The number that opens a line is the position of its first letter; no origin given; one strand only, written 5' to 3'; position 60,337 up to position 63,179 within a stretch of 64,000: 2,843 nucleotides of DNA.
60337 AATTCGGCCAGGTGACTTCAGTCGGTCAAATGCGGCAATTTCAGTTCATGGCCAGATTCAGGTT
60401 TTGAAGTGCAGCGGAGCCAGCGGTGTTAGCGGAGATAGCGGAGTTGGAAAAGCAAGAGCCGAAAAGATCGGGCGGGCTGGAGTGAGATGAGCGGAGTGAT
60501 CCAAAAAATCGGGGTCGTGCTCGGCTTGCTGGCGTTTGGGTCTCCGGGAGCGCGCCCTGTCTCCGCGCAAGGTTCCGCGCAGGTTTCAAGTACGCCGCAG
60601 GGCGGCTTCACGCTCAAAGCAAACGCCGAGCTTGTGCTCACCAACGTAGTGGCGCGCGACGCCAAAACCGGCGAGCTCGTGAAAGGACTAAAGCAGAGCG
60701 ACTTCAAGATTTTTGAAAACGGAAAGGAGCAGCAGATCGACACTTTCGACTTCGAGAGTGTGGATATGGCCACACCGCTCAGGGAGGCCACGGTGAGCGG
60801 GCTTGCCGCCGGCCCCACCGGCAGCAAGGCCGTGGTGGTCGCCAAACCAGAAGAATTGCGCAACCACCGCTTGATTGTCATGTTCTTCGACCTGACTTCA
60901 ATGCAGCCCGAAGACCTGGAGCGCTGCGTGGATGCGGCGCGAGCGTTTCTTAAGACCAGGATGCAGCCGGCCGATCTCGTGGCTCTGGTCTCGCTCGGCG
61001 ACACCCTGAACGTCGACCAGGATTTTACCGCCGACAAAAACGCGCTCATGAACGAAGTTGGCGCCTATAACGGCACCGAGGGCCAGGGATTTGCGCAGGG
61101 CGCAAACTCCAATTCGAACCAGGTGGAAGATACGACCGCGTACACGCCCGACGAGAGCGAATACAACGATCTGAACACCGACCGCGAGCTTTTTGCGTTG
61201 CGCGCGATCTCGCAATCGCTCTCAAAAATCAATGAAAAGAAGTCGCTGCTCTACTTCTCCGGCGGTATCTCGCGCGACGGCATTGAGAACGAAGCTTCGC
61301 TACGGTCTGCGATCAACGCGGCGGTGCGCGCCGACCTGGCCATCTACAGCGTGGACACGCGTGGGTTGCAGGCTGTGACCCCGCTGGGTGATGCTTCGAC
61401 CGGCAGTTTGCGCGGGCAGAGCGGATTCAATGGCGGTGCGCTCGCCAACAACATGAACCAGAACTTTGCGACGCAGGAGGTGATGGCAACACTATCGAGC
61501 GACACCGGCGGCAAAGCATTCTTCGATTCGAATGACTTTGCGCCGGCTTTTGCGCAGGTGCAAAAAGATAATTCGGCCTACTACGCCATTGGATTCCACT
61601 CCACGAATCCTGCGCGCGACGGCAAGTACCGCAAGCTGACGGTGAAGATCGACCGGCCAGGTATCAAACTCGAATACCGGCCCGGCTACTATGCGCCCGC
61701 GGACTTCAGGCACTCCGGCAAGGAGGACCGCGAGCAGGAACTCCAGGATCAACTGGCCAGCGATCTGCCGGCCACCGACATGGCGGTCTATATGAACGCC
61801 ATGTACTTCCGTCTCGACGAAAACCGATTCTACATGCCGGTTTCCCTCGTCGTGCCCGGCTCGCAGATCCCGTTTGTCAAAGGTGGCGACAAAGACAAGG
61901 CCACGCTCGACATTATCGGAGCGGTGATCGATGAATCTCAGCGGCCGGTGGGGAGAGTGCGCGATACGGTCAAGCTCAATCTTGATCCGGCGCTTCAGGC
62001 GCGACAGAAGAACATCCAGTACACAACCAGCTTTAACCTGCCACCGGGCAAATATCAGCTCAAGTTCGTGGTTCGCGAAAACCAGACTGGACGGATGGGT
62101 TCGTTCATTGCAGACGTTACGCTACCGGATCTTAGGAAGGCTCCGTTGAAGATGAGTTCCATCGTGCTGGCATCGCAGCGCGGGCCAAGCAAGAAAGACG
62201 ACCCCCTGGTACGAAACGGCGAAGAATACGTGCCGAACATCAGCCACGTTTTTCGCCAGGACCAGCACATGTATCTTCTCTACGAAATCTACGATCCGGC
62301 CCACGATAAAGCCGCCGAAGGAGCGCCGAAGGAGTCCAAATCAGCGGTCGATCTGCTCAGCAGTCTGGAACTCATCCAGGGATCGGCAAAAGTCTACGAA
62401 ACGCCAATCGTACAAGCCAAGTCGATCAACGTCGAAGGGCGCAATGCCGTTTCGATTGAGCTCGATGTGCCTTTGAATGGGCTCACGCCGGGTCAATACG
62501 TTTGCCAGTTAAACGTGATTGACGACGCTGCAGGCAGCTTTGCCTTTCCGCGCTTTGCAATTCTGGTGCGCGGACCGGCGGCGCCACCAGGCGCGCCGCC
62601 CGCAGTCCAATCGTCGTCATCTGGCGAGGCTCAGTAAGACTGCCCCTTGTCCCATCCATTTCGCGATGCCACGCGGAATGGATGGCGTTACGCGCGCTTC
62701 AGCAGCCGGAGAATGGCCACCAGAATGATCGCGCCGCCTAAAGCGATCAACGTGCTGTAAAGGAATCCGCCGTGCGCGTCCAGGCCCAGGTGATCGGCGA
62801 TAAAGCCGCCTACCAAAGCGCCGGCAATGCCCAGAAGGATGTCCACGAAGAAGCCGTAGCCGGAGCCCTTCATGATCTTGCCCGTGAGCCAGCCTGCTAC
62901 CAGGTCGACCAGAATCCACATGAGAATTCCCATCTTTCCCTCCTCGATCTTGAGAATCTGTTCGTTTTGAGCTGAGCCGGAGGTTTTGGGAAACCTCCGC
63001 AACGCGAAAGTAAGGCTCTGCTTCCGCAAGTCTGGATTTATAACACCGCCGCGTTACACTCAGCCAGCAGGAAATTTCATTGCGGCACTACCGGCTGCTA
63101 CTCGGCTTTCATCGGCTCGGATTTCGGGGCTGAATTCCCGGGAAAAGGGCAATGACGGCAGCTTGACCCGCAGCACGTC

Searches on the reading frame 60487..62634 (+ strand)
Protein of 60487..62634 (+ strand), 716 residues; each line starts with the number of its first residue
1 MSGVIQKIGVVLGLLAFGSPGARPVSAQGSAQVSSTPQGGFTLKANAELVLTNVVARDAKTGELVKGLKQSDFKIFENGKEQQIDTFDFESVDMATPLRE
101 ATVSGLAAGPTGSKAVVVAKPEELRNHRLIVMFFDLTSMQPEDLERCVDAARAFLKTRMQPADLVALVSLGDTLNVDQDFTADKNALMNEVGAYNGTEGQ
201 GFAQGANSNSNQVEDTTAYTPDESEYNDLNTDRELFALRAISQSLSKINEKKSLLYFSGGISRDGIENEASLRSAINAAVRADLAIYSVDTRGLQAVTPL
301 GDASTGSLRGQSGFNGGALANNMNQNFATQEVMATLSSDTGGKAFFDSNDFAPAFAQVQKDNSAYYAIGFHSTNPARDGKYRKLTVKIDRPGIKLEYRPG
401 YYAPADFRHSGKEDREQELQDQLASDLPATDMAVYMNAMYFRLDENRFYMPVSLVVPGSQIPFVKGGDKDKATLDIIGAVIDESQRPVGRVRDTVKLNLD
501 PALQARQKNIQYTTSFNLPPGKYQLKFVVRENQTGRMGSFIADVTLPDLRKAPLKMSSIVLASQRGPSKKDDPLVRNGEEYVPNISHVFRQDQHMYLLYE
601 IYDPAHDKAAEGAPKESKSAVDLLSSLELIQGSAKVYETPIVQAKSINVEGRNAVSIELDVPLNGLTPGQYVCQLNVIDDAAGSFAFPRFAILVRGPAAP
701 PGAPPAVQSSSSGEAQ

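Call 47: search_protein_families(library=pfam, proteins=[window:60487-62634:+], max_evalue=0.001)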
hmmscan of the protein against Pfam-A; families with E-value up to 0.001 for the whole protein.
window:60487-62634:+ (716 aa): 1 family
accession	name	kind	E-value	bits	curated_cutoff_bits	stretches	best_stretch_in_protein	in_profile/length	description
PF13519.12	VWA_2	-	0.00095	20.2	27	0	138-197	10-72/107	von Willebrand factor type A domain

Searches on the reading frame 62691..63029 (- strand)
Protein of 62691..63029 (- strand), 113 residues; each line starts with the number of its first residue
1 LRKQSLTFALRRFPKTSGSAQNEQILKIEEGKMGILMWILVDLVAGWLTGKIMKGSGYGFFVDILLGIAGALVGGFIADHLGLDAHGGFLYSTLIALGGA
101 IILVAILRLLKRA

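Call 46: search_protein_families(library=pfam, proteins=[window:62691-63029:-], max_evalue=0.001)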
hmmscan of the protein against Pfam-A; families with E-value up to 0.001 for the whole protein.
window:62691-63029:- (113 aa): 1 family
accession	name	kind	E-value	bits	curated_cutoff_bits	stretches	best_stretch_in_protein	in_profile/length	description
PF04226.18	Transgly_assoc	-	2.6e-12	47.2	25.3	1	64-112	1-49/49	Transglycosylase associated protein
